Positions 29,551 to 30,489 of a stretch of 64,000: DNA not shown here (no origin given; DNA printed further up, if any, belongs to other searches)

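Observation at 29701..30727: Phage-encoded respiratory pair: alternative oxidase plus a secreted class I cytochrome c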

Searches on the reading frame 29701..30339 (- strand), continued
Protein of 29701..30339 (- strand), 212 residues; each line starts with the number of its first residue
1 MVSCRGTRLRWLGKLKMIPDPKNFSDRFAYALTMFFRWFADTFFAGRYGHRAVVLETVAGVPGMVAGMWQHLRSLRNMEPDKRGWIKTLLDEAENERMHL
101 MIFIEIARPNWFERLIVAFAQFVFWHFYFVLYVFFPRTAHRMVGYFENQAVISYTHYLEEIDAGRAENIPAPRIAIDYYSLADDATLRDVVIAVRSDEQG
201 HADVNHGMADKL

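Call 34: search_solved_structures(query=window:29701-30339:-, show_alignments=2, max_evalue=0.001)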
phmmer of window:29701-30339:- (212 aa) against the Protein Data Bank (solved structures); distinct sequences matched with E-value up to 0.001: 3.
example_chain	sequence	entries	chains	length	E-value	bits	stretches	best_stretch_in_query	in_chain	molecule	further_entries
9kun_A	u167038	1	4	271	2.7e-46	161.2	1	21-210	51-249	Alternative oxidase, mitochondrial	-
9m2a_A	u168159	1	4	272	2.7e-46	161.2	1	21-210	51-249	Alternative oxidase, mitochondrial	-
3vv9_A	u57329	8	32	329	4.8e-46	160.4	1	21-210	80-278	Alternative oxidase, mitochondrial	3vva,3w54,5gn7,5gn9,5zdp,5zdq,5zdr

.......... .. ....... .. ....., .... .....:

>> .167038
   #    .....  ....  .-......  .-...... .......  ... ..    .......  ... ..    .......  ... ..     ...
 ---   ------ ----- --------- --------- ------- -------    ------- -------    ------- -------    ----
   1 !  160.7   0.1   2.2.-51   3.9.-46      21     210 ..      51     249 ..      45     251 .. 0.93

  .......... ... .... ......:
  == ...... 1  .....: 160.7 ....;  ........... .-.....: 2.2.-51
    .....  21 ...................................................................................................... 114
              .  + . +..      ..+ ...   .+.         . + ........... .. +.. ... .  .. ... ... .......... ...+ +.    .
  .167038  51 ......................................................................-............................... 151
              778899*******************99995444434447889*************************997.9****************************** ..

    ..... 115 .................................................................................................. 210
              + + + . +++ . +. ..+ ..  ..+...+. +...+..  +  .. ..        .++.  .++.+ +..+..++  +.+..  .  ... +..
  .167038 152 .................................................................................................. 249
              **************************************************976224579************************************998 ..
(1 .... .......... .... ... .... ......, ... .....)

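Call 59: search_protein_families(library=pfam, alignment_id=A3, max_evalue=0.00001)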
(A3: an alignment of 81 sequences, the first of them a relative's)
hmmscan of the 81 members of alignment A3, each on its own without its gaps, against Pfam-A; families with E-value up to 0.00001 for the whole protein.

A. member 1, L006:2328-3752:+ (475 aa): 2 families
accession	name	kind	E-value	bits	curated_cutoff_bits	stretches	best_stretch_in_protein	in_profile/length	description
PF00501.34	AMP-binding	-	6.2e-62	210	29.9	1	18-334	11-379/384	AMP-binding enzyme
PF13193.12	AMP-binding_C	-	6e-11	43.5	24.5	1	375-453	1-76/76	AMP-binding enzyme C-terminal domain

B. families by the number of members that match (of 81 scanned): 54 families (the first 25 are shown)
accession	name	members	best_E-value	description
PF04055.27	Radical_SAM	7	1.3e-12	Radical SAM superfamily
PF12849.12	PBP_like_2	2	7.9e-53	PBP superfamily domain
PF02543.21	Carbam_trans_N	2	8.9e-42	Carbamoyltransferase N-terminus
PF01764.32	Lipase_3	2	3e-20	Lipase (class 3)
PF13186.11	SPASM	2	2.3e-12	Iron-sulfur cluster-binding domain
PF13489.12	Methyltransf_23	2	9.1e-11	Methyltransferase domain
PF00574.28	CLP_protease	1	5.5e-62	Clp protease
PF00501.34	AMP-binding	1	6.2e-62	AMP-binding enzyme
PF13793.12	Pribosyltran_N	1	1e-53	N-terminal domain of ribose phosphate pyrophosphokinase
PF03783.19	CsgG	1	3.3e-53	Curli production assembly/transport component CsgG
PF16861.10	Carbam_trans_C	1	7e-53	Carbamoyltransferase C-terminus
PF00860.26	Xan_ur_permease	1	9.1e-52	Permease family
PF01818.22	Translat_reg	1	8.7e-41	Bacteriophage translational regulator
PF00685.33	Sulfotransfer_1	1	8.7e-40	Sulfotransferase domain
PF14572.12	Pribosyl_synth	1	5.9e-29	Phosphoribosyl synthetase-associated domain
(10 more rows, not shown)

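Call 75: search_protein_families(library=ncbifam, proteins=[window:29701-30291:-], max_evalue=0.01)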
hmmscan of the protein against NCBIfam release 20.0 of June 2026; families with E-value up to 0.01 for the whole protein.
window:29701-30291:- (196 aa): 0 families

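Call 76: search_dna_similar(query=window:29701-30291:-, collection=phages, mode=protein, max_evalue=5, max_rows=25)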
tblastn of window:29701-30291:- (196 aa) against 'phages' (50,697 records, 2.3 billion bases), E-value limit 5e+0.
Records with a match: 5; places in all: 5; records where one place covers at least 80% of the query: 1.
Best place of each record, by identity: <60% 5.
By first word of the organism name: Synechococcus 4; Phage 1.
By host as written in the record: Synechococcus sp. 4; - 1.
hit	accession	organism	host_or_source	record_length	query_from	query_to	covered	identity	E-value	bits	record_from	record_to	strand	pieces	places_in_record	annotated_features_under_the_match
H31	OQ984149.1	Phage C48C1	-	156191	7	195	96%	58.4%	2e-61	211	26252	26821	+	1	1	hypothetical protein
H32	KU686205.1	Synechococcus phage S-CAM9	Synechococcus sp.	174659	10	146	70%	29.3%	3e-2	40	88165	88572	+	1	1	plastoquinol terminal oxidase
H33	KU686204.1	Synechococcus phage S-CAM9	Synechococcus sp.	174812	10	146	70%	29.3%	3e-2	40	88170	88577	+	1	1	plastoquinol terminal oxidase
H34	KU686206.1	Synechococcus phage S-CAM9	Synechococcus sp.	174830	10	146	70%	29.3%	3e-2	40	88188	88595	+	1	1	plastoquinol terminal oxidase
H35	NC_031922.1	Synechococcus phage S-CAM9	Synechococcus sp.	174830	10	146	70%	29.3%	3e-2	40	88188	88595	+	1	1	plastoquinol terminal oxidase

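Call 85: predict_structure(alignment_id=A4)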
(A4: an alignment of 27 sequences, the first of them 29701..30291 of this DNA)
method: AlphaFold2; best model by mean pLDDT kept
length: 196 residues; sequences in the alignment: 27
mean_pLDDT: 79.3   pTM: 0.78
mean pLDDT of the five models: 79.3, 75.3, 73.6, 71.1, 71.0
residues with pLDDT >= 90: 35; 70-90: 119; 50-70: 42; < 50: 0
segments of 3 or more residues with pLDDT < 50: none
pLDDT, mean of each block of 10 residues (from residue 1): 79 82 72 66 57 65 68 75 81 78 72 79 85 88 91 92 96 92 86 84
secondary structure, 60 per line:
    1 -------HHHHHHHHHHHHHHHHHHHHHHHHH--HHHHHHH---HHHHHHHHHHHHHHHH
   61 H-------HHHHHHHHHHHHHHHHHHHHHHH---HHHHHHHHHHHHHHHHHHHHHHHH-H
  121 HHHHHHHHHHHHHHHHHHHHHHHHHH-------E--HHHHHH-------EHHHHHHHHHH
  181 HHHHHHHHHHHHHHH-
elements in order: H8-32 H35-41 H45-61 H69-91 H95-118 H120-146 H157-162 H171-195

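Call 89: fold_search(model_id=the predicted structure, library=pdb)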
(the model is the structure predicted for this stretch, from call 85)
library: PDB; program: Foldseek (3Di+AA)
matches with E <= 10: 236; with E <= 0.001: 14
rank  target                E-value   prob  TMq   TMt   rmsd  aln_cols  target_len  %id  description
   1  9kun_B                7.2e-12  1.00  0.81  0.61   4.1       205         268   44  Crystal structure of ligand-free trypanosome alternative oxidase (released 2025-09-10)
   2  5zdp_D                1.3e-11  1.00  0.81  0.61   4.1       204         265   46  Crystal structure of cyanide-insensitive alternative oxidase from Trypanosoma brucei with ferulenol (released 2019-02-27)
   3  3w54_A                1.4e-11  1.00  0.81  0.62   4.2       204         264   46  Crystal structure of cyanide-insensitive alternative oxidase from Trypanosoma brucei with colletochlorin B (released 2013-03-13)
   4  3vv9_A                1.5e-11  1.00  0.81  0.61   4.2       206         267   46  Crystal structure of cyanide-insensitive alternative oxidase from Trypanosoma brucei (released 2013-03-13)
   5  3vva_A                2.4e-11  1.00  0.81  0.61   4.2       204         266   46  Crystal structure of cyanide-insensitive alternative oxidase from Trypanosoma brucei with ascofuranone derivative (released 2013-03-13)
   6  3w54_D                2.9e-11  1.00  0.81  0.61   4.2       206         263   46  Crystal structure of cyanide-insensitive alternative oxidase from Trypanosoma brucei with colletochlorin B (released 2013-03-13)
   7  3vva_B                3.0e-11  1.00  0.81  0.61   4.1       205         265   44  Crystal structure of cyanide-insensitive alternative oxidase from Trypanosoma brucei with ascofuranone derivative (released 2013-03-13)
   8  9m2a_A                3.2e-11  1.00  0.82  0.61   4.1       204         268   46  The crystal structure of the trypanosome alternative oxidase complexed with a trypanocidal phosphonium derivative (com (released 2025-09-10)
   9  3vva_C                4.6e-11  1.00  0.80  0.60   4.2       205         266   46  Crystal structure of cyanide-insensitive alternative oxidase from Trypanosoma brucei with ascofuranone derivative (released 2013-03-13)
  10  9kun_D                6.2e-11  1.00  0.81  0.60   4.0       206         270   45  Crystal structure of ligand-free trypanosome alternative oxidase (released 2025-09-10)
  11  3vv9_B                6.8e-11  1.00  0.80  0.60   4.1       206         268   45  Crystal structure of cyanide-insensitive alternative oxidase from Trypanosoma brucei (released 2013-03-13)
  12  3vv9_C                9.5e-11  1.00  0.80  0.61   4.1       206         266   46  Crystal structure of cyanide-insensitive alternative oxidase from Trypanosoma brucei (released 2013-03-13)
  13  9m2a_C                1.1e-10  1.00  0.81  0.60   4.0       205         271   46  The crystal structure of the trypanosome alternative oxidase complexed with a trypanocidal phosphonium derivative (com (released 2025-09-10)
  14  9m2a_D                1.9e-10  1.00  0.81  0.60   4.1       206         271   46  The crystal structure of the trypanosome alternative oxidase complexed with a trypanocidal phosphonium derivative (com (released 2025-09-10)
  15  8sqq                  4.6e-01  0.94  0.42  0.51   7.9       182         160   19  Crystal Structure of Bacterioferritin (Bfr) from Brucella abortus (Apo Cubic Form 2, F16L mutant) (released 2023-05-17)
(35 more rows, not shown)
